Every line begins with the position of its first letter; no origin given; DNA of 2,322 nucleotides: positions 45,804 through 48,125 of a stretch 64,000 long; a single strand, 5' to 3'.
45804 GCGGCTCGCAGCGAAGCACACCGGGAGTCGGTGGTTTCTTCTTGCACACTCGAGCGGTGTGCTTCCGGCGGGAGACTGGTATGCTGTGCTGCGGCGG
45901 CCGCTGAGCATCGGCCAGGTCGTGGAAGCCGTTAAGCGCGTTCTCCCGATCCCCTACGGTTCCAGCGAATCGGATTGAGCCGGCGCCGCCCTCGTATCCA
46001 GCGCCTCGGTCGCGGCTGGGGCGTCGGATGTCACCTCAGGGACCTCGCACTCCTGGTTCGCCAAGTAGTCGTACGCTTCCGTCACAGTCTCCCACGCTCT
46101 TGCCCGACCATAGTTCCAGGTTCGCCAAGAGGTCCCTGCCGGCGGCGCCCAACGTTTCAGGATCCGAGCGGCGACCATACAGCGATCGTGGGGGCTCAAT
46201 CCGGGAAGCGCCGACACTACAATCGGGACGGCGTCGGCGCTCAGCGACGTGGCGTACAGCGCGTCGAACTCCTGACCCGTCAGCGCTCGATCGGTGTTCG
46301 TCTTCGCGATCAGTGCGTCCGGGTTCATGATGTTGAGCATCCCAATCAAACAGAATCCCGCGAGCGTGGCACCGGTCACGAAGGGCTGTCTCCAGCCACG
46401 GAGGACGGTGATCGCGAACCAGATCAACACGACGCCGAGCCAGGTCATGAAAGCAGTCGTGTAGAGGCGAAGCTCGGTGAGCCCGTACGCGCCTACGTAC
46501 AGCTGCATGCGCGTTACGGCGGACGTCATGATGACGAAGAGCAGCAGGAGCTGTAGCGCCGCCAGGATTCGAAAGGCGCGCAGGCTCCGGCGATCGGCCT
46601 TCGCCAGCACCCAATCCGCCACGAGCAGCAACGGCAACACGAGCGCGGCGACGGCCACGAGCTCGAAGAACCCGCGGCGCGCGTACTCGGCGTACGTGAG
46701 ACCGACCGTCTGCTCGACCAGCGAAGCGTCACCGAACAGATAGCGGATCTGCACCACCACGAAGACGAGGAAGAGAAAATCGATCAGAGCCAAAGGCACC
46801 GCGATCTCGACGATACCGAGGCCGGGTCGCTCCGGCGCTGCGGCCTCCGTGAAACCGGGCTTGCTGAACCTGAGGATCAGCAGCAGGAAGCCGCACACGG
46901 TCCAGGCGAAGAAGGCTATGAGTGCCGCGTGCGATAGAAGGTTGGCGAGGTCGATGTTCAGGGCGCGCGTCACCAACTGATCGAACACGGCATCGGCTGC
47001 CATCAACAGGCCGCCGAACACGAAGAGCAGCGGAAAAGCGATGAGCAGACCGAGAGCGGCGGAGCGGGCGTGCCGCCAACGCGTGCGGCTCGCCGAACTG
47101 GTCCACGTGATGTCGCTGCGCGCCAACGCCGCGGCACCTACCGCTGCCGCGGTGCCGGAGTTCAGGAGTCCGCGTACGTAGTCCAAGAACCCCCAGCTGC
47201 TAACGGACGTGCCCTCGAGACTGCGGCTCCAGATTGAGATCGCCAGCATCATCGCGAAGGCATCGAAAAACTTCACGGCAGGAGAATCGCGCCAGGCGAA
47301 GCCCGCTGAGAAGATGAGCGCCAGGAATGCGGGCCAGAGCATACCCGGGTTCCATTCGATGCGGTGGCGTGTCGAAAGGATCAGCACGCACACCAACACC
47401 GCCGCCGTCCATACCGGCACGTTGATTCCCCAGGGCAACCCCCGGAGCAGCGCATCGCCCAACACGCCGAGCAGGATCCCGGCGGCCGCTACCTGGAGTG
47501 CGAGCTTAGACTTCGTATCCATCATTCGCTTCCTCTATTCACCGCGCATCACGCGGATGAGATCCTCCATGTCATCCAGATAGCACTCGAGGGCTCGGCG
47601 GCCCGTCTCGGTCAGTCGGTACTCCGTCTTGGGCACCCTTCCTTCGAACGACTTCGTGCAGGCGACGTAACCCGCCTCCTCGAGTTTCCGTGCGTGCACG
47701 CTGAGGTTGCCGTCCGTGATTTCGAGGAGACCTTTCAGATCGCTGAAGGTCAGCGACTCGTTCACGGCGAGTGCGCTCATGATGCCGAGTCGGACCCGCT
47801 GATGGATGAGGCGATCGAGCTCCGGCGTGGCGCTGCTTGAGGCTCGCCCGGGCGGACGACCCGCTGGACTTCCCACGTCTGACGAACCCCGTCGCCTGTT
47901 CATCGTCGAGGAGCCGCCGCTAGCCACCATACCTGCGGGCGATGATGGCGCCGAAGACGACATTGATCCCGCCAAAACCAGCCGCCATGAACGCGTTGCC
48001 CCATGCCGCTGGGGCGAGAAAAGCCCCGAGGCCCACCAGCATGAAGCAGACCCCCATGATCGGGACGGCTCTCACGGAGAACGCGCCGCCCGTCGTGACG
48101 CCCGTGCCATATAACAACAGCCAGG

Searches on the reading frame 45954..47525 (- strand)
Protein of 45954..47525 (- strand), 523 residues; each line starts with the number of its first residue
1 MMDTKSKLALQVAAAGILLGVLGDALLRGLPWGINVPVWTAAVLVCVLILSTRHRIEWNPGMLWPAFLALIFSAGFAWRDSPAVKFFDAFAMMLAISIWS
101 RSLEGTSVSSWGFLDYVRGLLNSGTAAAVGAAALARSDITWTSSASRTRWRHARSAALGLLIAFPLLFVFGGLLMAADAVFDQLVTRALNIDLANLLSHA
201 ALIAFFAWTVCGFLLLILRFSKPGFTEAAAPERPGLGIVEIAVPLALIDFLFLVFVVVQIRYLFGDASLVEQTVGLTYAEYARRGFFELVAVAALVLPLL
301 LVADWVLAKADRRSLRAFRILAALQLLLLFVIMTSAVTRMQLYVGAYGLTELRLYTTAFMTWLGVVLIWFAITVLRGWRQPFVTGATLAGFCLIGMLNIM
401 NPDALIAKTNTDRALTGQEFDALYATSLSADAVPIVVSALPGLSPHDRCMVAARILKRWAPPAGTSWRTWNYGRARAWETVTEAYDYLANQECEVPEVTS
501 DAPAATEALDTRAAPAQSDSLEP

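Call 11: search_protein_families(library=pfam, proteins=[window:45954-47525:-])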
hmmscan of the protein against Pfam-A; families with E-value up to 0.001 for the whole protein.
window:45954-47525:- (523 aa): 1 family
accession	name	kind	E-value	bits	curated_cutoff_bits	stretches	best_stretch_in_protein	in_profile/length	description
PF13687.11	DUF4153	-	4.3e-78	263.5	27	1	67-437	2-371/373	Domain of unknown function (DUF4153)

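Call 12: search_protein_families(library=ncbifam, proteins=[window:45954-47525:-])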
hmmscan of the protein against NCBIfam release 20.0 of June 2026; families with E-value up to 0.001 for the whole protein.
window:45954-47525:- (523 aa): 0 families

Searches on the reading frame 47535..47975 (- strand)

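Call 11: search_protein_families(library=pfam, proteins=[window:47535-47975:-])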
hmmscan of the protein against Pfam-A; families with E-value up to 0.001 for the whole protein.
window:47535-47975:- (146 aa): 8 families
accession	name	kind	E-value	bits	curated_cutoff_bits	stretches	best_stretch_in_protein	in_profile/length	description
PF13601.12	HTH_34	-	6.7e-28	97.1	27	1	61-140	1-80/80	Winged helix DNA-binding domain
PF01022.26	HTH_5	-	1.4e-07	31.7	22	1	62-104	4-45/47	Bacterial regulatory protein, arsR family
PF01638.23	HxlR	-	3.9e-05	23.9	20.8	1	62-140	7-83/91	HxlR-like helix-turn-helix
PF03551.20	PadR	-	6.3e-05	23.3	27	1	80-130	23-74/75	Transcriptional regulator PadR-like family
PF12840.13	HTH_20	-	0.00013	22.4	27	1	58-102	3-46/51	Helix-turn-helix domain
PF01047.28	MarR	-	0.00023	21.4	24.6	1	65-107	8-50/59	MarR family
PF12802.13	MarR_2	-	0.0003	21.3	27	1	63-105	8-51/61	MarR family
PF13412.12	HTH_24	-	0.00062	19.7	21.9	0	62-104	5-47/48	Winged helix-turn-helix DNA-binding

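Call 12: search_protein_families(library=ncbifam, proteins=[window:47535-47975:-])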
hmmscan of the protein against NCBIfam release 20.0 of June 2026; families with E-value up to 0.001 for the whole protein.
window:47535-47975:- (146 aa): 1 family
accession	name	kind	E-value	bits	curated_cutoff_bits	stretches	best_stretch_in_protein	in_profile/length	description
NF033788.1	HTH_metalloreg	subfamily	6.9e-06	25.8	55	1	57-108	8-59/77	metalloregulator ArsR/SmtB family transcription factor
